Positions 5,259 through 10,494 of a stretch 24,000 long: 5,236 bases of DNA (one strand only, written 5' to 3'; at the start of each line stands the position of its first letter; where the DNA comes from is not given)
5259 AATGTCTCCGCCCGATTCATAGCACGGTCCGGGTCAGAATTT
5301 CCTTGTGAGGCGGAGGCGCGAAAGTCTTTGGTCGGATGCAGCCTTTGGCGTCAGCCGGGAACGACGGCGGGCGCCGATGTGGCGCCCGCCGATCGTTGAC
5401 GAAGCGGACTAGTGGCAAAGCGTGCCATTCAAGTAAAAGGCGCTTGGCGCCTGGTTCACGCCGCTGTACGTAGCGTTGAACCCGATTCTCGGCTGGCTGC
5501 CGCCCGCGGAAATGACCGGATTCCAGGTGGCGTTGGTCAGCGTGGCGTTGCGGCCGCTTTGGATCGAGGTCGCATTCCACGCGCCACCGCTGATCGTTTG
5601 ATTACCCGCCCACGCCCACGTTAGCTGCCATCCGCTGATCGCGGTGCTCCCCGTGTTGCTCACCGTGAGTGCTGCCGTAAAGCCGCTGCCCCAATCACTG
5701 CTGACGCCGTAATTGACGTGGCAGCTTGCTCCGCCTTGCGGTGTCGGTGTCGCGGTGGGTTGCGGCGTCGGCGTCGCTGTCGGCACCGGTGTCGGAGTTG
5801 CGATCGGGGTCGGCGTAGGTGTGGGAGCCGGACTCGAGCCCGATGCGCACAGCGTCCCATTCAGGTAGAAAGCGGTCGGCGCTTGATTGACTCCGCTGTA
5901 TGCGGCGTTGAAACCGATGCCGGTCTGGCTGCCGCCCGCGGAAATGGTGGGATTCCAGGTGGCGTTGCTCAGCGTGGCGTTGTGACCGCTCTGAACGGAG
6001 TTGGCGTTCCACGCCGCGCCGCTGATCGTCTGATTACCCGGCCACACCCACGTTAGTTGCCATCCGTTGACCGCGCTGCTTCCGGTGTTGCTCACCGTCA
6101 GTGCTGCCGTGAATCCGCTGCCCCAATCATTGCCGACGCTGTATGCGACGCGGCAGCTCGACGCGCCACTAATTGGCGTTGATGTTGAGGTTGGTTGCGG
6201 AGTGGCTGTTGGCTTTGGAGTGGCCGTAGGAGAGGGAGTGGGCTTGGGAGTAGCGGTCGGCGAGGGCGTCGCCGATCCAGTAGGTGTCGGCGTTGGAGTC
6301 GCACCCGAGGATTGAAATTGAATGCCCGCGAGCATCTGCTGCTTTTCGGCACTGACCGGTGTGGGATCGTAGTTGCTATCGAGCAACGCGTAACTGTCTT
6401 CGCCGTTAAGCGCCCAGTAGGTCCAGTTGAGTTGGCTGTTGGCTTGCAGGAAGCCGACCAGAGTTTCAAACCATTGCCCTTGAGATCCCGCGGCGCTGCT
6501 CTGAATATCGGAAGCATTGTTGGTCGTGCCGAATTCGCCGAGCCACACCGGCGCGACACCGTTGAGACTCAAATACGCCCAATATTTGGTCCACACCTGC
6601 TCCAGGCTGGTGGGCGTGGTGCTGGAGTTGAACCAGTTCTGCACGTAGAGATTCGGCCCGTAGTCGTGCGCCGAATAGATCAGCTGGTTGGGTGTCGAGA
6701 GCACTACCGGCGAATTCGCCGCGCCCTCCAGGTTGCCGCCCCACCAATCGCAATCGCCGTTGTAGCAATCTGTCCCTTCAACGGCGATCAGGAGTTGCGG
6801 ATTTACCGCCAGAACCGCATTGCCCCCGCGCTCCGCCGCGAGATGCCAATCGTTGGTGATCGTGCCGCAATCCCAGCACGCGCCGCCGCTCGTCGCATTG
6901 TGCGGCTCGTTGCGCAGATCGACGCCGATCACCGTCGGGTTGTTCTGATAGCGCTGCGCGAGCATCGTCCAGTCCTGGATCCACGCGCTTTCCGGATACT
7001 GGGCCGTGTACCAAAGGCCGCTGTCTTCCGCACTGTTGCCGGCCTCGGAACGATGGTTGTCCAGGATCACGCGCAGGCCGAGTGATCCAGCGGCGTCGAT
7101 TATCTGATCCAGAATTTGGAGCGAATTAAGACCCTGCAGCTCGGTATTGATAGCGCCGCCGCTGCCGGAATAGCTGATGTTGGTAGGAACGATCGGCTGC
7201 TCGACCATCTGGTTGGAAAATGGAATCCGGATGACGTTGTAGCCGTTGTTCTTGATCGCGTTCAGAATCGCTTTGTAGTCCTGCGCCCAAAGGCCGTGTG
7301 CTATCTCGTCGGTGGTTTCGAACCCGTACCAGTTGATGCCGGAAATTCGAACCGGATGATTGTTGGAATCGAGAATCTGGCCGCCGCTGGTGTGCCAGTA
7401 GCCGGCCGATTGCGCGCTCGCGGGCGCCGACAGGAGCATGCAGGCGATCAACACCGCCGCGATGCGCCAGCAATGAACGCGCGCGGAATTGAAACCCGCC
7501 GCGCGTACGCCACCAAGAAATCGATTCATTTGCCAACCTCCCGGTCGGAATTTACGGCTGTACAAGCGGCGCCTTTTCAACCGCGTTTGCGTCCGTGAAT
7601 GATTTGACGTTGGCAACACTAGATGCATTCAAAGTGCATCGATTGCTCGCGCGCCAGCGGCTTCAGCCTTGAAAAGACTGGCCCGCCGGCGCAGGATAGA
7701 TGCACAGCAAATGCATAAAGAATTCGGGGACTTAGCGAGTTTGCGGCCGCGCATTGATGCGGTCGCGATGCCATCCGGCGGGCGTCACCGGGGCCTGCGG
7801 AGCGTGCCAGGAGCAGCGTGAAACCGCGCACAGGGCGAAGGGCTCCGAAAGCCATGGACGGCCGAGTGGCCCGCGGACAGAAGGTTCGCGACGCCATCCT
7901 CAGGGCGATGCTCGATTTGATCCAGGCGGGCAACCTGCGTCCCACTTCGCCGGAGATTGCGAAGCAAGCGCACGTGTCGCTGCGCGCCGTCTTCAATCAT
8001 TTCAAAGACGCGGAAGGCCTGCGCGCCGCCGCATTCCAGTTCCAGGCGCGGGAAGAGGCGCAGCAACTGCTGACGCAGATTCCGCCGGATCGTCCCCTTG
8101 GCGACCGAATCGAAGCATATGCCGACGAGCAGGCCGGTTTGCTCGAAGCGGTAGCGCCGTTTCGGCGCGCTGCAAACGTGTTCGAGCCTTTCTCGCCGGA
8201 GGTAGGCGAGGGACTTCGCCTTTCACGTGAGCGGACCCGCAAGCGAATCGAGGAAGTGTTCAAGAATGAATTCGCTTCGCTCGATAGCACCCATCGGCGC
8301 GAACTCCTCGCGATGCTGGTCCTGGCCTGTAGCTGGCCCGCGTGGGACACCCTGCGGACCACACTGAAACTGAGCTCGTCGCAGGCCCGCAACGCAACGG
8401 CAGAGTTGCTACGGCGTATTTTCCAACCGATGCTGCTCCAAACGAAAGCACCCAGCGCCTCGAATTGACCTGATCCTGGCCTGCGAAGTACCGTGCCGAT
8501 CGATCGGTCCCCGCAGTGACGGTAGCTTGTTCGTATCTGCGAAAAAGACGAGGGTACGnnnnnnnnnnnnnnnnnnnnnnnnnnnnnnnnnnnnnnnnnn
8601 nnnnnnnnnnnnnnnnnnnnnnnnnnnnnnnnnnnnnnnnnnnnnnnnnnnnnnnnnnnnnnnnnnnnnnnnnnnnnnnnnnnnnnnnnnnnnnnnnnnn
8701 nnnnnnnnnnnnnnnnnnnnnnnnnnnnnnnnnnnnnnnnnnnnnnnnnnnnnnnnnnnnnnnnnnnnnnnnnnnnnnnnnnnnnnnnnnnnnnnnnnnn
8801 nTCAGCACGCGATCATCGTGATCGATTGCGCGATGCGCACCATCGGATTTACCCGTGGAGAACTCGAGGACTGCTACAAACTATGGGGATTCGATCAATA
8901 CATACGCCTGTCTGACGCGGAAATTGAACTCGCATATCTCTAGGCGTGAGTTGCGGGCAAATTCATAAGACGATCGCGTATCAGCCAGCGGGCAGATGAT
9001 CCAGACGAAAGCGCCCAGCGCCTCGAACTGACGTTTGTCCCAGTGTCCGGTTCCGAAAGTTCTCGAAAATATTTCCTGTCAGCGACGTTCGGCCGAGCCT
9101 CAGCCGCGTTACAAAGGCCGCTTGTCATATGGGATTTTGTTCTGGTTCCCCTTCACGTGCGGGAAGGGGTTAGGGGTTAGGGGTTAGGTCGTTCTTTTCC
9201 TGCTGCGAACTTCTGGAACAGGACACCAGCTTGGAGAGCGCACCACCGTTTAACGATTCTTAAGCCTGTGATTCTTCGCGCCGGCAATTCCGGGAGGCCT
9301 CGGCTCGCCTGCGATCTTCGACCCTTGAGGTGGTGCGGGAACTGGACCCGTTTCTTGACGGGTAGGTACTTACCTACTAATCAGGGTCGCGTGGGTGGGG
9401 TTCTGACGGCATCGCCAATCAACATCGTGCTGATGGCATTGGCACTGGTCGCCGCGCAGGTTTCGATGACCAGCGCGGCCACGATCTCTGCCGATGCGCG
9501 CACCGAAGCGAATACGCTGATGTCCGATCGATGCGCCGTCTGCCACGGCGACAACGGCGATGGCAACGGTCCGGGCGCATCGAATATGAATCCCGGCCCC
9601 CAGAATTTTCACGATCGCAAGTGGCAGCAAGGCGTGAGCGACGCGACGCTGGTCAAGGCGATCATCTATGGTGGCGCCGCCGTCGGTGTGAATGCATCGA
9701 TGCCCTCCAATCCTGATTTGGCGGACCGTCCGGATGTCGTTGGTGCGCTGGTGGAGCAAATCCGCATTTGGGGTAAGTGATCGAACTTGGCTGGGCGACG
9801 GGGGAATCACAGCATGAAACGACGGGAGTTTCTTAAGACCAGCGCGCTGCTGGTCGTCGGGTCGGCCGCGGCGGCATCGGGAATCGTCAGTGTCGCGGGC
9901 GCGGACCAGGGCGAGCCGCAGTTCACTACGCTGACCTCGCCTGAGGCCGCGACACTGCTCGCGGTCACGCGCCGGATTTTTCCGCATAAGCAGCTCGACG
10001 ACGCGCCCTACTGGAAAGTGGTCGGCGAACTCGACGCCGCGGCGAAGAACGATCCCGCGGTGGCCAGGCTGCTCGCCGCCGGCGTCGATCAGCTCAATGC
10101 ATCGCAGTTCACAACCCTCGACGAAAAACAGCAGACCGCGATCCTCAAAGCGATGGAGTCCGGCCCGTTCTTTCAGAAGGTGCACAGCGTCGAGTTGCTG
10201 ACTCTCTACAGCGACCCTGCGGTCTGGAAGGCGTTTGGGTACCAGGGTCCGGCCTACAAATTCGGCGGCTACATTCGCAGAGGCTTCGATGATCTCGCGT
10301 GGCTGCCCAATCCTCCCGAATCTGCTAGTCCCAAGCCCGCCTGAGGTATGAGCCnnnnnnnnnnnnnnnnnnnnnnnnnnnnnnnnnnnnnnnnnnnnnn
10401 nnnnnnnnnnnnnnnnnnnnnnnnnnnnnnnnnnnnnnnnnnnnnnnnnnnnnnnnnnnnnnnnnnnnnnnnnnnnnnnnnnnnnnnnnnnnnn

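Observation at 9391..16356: Single 8-gene transcription unit joining a flavocytochrome dehydrogenase, a copper chaperone and a copper membrane monooxygenase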

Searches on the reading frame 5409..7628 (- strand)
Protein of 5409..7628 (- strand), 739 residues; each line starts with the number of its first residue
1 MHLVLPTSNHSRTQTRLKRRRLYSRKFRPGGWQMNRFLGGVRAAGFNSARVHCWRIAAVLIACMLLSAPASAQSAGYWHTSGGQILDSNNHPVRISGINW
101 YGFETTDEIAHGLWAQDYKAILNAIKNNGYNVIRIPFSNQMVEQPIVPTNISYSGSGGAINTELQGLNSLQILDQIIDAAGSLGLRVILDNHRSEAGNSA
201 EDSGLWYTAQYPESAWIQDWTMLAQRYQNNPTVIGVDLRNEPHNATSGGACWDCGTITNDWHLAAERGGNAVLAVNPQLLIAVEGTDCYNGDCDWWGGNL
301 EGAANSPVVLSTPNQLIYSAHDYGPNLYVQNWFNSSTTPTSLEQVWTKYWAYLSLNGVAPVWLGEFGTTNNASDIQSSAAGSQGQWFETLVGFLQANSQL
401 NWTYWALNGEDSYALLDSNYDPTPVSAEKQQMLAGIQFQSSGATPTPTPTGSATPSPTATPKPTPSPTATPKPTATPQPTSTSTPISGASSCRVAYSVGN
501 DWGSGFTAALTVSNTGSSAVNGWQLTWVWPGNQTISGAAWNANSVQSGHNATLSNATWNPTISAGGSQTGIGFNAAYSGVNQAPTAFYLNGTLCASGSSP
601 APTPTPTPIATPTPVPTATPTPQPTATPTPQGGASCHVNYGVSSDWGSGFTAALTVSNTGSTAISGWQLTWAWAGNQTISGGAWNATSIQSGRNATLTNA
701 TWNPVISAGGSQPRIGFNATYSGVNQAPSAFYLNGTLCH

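Call 6: search_protein_families(library=pfam, proteins=[window:5409-7628:-], max_evalue=0.001)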
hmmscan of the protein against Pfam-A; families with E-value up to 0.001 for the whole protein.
window:5409-7628:- (739 aa): 2 families
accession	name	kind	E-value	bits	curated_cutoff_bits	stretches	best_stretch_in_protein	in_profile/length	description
PF00150.24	Cellulase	-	4.7e-51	174.3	23.5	1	87-410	2-271/272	Cellulase (glycosyl hydrolase family 5)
PF00553.25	CBM_2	-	7.9e-46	155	24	2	492-594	1-101/101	Cellulose binding domain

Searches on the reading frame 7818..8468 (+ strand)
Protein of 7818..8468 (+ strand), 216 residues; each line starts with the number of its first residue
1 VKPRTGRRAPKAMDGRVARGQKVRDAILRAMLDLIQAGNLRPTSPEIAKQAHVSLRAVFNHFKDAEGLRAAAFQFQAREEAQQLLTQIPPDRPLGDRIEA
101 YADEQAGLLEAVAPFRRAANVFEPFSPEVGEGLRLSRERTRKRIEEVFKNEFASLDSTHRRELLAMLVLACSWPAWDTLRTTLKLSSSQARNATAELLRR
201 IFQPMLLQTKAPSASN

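Call 6: search_protein_families(library=pfam, proteins=[window:7818-8468:+], max_evalue=0.001)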
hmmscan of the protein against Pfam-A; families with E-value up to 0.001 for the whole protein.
window:7818-8468:+ (216 aa): 1 family
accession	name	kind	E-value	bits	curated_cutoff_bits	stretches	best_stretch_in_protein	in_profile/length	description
PF00440.29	TetR_N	-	0.00027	21.1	24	1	27-71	1-46/47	Bacterial regulatory proteins, tetR family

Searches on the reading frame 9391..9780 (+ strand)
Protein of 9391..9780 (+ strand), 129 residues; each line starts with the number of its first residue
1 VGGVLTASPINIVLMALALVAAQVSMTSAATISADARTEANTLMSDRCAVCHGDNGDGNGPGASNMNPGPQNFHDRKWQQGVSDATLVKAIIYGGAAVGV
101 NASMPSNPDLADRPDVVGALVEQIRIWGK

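Call 4: search_protein_families(library=pfam, proteins=[window:9391-9780:+], max_evalue=0.01)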
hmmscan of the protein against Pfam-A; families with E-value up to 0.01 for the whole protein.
window:9391-9780:+ (129 aa): 2 families
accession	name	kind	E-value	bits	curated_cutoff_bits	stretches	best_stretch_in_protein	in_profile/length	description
PF00034.26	Cytochrom_C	-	6.4e-07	31.1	21.3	1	40-107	4-67/90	Cytochrome c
PF13442.11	Cytochrome_CBB3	-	0.00011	22.8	27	1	39-109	5-53/68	Cytochrome C oxidase, cbb3-type, subunit III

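Call 5: search_protein_families(library=ncbifam, proteins=[window:9391-9780:+], max_evalue=0.01)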
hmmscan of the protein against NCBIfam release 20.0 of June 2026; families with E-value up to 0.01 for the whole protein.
window:9391-9780:+ (129 aa): 4 families
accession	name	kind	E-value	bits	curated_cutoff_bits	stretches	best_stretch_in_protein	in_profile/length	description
NF033864.1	cytochrome579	equivalog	4e-10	39.7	280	1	21-93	33-107/179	cytochrome 579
TIGR00782.1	ccoP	equivalog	8.9e-05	21.9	179.95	1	21-97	186-257/285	cytochrome-c oxidase, cbb3-type subunit III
NF050122.1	bc1_QcrC_actin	exception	0.0014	18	200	1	17-64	18-68/253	cytochrome bc1 complex diheme cytochrome c subunit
NF045774.1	cytochro_C551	exception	0.0095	15.9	118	0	30-59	32-61/110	cytochrome c551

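Call 66: search_solved_structures(query=window:9391-9780:+, max_evalue=0.01, show_alignments=1)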
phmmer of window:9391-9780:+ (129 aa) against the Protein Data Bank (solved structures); distinct sequences matched with E-value up to 0.01: 7.
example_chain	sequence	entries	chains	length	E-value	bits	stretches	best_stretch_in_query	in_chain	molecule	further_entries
6h5l_B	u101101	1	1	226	5e-06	29.7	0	37-74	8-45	Conserved hypothetical cytochrome protein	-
7vzg_C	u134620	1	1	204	6.3e-05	26.1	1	38-107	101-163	Cytochrome c, mono-and diheme variants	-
7vzr_C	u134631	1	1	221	6.6e-05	26.1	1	38-107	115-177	Cytochrome c, mono-and diheme variants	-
6lod_E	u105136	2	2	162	0.00016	24.8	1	47-78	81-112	Cytochrome c domain-containing protein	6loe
3mk7_C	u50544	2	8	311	0.00038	23.6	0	41-68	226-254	Cytochrome c oxidase, cbb3-type, subunit P | Cbb3-type cytochrome c oxidase subunit CcoP1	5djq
5mxz_A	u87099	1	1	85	0.0079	19.3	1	43-110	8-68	Cytochrome c-552 Ks_3358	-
5mxy_A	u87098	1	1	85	0.0098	19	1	43-110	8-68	Cytochrome c-552 Ks_3358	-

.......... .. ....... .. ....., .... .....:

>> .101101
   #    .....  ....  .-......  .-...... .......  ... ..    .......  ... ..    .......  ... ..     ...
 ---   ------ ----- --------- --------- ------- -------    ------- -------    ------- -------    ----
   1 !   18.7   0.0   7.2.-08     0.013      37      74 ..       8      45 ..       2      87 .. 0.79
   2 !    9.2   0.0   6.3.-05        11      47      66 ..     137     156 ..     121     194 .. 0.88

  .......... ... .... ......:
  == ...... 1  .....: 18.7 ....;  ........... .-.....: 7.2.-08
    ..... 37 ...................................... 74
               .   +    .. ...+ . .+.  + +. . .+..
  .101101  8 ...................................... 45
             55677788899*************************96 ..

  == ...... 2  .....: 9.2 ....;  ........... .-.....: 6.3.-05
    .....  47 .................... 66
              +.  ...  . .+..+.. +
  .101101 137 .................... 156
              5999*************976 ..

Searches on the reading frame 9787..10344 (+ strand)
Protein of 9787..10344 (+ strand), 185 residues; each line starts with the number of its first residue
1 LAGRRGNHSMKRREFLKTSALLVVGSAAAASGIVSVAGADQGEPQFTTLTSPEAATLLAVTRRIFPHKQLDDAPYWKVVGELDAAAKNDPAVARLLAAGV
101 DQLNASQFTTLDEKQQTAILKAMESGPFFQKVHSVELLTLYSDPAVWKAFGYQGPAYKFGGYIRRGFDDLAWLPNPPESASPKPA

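Call 4: search_protein_families(library=pfam, proteins=[window:9787-10344:+], max_evalue=0.01)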
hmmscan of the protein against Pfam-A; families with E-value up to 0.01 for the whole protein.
window:9787-10344:+ (185 aa): 2 families
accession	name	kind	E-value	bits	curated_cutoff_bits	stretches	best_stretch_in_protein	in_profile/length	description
PF13618.11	Gluconate_2-dh3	-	4.3e-05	24.3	23.4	1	53-152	3-133/135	Gluconate 2-dehydrogenase subunit 3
PF12318.13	FAD-SLDH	-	0.0012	19.5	24.2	1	10-117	1-98/163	Membrane bound FAD containing D-sorbitol dehydrogenase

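Call 5: search_protein_families(library=ncbifam, proteins=[window:9787-10344:+], max_evalue=0.01)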
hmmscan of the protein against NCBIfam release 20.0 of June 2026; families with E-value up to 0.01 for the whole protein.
window:9787-10344:+ (185 aa): 0 families

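Call 22: search_solved_structures(query=window:9787-10344:+, max_evalue=1)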
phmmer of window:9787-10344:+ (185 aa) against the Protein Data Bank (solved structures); distinct sequences matched with E-value up to 1: 3.
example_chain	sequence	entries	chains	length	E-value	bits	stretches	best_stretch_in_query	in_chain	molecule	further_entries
7zg6_A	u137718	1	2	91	0.38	13.9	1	43-98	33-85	DUF1778 domain-containing protein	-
3m16_A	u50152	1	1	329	0.53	13.5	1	22-110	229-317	Transaldolase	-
6g2v_A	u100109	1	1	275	0.83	12.8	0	20-101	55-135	Transitional endoplasmic reticulum ATPase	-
